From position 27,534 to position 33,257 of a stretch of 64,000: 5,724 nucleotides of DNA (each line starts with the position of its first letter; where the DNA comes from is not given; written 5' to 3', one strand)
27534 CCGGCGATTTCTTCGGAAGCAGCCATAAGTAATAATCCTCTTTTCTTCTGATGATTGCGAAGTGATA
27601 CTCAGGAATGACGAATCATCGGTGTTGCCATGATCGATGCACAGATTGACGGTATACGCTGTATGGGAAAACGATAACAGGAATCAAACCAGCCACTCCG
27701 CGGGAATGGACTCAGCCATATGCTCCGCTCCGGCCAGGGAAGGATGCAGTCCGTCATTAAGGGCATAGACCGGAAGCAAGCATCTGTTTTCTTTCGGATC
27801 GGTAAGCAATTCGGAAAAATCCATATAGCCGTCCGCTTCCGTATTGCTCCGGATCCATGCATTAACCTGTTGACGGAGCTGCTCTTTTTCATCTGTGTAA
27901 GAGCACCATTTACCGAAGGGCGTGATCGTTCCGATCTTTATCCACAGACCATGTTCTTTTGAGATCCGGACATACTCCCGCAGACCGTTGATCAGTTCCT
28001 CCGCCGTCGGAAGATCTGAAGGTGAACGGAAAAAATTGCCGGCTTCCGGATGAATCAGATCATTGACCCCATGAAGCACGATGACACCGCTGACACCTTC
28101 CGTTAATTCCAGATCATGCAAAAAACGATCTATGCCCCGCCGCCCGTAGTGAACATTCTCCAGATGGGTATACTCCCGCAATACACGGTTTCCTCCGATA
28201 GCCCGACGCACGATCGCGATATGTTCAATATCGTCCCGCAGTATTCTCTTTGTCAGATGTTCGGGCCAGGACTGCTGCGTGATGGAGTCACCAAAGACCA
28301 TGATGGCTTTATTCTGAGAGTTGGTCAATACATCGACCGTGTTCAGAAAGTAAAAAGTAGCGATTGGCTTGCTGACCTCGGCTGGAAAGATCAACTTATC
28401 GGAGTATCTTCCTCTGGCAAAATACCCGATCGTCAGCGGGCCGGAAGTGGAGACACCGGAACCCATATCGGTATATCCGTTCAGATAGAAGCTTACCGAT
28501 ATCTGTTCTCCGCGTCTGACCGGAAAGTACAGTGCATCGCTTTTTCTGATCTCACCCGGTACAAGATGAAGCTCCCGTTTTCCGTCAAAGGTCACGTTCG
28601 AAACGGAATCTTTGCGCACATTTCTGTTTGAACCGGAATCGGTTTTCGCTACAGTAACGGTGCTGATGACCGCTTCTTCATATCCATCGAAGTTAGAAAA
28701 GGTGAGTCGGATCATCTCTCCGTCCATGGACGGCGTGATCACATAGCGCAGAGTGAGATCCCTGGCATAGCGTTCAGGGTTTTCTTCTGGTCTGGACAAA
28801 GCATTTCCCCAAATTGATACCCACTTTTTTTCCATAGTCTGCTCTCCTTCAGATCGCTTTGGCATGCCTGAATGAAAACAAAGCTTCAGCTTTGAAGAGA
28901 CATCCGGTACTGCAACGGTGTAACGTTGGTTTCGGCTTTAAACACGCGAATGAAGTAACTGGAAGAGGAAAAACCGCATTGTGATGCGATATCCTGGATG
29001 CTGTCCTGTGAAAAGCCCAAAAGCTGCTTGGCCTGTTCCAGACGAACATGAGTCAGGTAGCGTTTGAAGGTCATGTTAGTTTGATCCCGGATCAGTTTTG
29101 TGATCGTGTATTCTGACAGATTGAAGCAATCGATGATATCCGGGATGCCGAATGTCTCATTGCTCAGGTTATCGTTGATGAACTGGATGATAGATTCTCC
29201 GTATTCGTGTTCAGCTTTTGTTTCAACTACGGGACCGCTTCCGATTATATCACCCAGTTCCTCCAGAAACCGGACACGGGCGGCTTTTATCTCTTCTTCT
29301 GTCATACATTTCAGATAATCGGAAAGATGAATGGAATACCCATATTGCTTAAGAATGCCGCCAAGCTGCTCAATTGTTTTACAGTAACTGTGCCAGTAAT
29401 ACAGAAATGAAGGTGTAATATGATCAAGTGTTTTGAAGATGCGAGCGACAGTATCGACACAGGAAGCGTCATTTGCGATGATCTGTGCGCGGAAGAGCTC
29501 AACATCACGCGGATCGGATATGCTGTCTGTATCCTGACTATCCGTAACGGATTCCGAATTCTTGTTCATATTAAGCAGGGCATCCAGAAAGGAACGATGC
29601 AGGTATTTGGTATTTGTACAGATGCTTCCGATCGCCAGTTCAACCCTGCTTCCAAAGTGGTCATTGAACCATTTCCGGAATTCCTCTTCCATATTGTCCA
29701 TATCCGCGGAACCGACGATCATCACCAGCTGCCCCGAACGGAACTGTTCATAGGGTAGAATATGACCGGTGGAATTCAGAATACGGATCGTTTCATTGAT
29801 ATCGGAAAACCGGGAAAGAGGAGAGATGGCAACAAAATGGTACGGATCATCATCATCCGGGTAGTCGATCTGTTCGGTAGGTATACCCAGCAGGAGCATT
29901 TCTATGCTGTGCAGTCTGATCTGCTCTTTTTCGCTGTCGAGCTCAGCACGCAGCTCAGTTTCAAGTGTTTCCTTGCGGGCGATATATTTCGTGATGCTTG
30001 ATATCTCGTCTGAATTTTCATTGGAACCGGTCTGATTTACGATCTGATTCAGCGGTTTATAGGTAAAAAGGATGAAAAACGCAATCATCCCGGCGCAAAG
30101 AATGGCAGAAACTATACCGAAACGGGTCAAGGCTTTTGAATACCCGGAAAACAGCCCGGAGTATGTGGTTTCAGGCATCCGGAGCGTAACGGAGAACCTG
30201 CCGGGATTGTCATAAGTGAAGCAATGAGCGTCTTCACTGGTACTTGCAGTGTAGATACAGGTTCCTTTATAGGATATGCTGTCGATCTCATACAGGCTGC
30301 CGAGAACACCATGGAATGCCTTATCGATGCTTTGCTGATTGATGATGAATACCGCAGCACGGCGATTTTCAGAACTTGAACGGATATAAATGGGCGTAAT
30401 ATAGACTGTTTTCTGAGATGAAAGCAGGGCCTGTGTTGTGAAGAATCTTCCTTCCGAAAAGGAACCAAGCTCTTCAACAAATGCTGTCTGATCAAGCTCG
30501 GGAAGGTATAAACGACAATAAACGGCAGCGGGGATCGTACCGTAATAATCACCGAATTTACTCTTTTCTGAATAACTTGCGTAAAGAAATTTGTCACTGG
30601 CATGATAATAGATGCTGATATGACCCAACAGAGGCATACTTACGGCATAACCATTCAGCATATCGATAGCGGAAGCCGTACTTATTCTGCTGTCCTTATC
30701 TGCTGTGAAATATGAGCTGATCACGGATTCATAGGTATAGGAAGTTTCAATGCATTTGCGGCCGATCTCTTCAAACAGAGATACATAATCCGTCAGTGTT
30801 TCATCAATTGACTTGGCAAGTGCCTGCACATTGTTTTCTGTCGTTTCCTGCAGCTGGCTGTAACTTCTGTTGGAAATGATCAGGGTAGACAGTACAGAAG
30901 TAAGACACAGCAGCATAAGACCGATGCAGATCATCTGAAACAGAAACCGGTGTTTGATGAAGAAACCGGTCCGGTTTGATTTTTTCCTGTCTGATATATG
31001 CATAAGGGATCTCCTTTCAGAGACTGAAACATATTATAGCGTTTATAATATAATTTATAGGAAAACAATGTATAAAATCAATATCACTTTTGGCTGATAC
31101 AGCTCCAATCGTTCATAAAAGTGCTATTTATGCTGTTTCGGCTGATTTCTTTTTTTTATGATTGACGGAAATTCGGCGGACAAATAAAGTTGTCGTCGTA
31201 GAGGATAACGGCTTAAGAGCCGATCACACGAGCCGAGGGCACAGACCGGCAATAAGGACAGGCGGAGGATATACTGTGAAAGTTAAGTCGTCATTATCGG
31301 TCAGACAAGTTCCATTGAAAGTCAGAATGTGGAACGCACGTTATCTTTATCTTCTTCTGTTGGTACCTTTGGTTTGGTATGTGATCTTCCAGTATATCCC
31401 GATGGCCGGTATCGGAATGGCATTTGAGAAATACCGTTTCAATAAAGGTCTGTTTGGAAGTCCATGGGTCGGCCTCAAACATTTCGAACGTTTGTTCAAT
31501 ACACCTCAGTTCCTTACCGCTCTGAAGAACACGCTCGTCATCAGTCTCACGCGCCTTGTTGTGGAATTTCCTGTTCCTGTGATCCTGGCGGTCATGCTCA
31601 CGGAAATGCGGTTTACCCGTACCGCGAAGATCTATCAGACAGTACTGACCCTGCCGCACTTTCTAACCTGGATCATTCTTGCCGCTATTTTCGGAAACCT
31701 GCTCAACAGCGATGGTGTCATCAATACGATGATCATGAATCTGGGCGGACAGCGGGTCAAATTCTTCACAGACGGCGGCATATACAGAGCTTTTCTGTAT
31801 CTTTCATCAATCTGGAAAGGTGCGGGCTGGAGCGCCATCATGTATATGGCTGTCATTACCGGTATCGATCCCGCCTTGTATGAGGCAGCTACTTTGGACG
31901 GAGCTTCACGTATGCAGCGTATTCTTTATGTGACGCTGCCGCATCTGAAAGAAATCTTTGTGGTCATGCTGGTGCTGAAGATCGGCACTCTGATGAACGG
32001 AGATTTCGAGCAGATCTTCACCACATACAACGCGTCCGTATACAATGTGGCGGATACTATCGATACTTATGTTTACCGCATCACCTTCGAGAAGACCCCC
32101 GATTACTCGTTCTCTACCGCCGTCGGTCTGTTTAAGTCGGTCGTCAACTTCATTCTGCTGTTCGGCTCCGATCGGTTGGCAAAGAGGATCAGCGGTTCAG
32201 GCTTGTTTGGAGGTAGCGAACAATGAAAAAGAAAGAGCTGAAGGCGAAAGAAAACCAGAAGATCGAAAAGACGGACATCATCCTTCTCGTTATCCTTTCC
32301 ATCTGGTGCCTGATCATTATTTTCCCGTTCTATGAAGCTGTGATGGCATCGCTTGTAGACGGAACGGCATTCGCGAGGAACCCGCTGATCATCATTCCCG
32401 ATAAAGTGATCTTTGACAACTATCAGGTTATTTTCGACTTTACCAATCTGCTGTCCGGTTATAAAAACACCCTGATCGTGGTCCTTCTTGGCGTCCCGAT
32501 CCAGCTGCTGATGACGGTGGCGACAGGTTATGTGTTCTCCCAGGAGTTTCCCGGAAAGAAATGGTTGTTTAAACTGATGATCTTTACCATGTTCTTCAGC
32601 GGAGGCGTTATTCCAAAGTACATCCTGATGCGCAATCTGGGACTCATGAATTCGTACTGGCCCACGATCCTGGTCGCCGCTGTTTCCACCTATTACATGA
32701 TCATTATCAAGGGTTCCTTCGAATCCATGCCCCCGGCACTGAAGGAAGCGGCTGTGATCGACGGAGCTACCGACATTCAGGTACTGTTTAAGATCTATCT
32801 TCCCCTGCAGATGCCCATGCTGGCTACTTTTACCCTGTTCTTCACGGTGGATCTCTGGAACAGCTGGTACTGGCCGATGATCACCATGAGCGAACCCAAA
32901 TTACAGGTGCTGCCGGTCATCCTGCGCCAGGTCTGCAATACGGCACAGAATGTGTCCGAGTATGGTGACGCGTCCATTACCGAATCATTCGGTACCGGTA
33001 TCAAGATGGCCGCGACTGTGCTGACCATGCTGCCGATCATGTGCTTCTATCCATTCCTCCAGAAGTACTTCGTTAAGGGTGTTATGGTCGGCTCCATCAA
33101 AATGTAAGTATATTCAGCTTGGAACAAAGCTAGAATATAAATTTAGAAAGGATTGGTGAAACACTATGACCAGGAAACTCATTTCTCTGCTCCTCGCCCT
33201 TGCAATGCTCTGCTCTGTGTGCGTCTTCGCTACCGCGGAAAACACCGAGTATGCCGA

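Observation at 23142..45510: Candidate undescribed anaerobic pathway: a sugar-utilisation locus with cobalamin/Fe-S/sirohaem redox enzymes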

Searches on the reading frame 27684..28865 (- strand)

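Call 3: search_protein_families(library=pfam, proteins=[window:27684-28865:-])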
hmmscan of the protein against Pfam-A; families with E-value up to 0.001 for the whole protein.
window:27684-28865:- (393 aa): 2 families
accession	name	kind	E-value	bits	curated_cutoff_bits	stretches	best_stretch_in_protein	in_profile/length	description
PF13472.12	Lipase_GDSL_2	-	7.8e-13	49.7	32.9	1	190-381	1-177/178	GDSL-like Lipase/Acylhydrolase family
PF00657.28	Lipase_GDSL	-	1.3e-10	42.3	23.6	1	188-387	1-208/208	GDSL-like Lipase/Acylhydrolase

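Call 6: search_protein_families(library=ncbifam, proteins=[window:27684-28865:-], max_evalue=0.1)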
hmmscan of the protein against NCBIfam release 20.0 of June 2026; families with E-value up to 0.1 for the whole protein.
window:27684-28865:- (393 aa): 1 family
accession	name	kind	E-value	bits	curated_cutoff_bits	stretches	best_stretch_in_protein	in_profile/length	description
TIGR00496.1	frr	equivalog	0.087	12.4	149.1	0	43-92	80-131/176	ribosome recycling factor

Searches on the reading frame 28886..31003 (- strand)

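Call 3: search_protein_families(library=pfam, proteins=[window:28886-31003:-])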
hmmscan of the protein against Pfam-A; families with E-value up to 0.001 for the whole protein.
window:28886-31003:- (705 aa): 2 families
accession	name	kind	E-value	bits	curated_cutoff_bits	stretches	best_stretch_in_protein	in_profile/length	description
PF12833.13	HTH_18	-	1e-22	80.6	33.6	1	626-700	4-78/80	Helix-turn-helix domain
PF00165.29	HTH_AraC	-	3.1e-16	59.5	26.6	1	668-700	10-41/42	Bacterial regulatory helix-turn-helix proteins, AraC family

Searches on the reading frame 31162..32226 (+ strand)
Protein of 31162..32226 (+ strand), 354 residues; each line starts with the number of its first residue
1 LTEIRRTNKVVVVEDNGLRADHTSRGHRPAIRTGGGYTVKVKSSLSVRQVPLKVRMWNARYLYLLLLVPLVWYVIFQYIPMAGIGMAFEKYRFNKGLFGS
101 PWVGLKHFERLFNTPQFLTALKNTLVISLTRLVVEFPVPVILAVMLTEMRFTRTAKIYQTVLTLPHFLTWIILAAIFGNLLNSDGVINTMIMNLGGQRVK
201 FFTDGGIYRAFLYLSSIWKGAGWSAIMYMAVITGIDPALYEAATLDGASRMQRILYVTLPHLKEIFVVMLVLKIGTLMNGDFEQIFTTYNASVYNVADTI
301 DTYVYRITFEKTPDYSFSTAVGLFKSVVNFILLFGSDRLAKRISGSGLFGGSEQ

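Call 3: search_protein_families(library=pfam, proteins=[window:31162-32226:+])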
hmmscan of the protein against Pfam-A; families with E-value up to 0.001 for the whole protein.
window:31162-32226:+ (354 aa): 1 family
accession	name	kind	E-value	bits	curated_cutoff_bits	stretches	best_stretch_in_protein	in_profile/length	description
PF00528.27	BPD_transp_1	-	4.4e-14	53.1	26.4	1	157-344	23-183/184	Binding-protein-dependent transport system inner membrane component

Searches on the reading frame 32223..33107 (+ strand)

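Call 3: search_protein_families(library=pfam, proteins=[window:32223-33107:+])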
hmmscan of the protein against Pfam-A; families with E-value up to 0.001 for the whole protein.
window:32223-33107:+ (294 aa): 1 family
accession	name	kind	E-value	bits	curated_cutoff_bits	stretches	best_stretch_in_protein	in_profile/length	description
PF00528.27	BPD_transp_1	-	1.3e-11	45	26.4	1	83-287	22-182/184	Binding-protein-dependent transport system inner membrane component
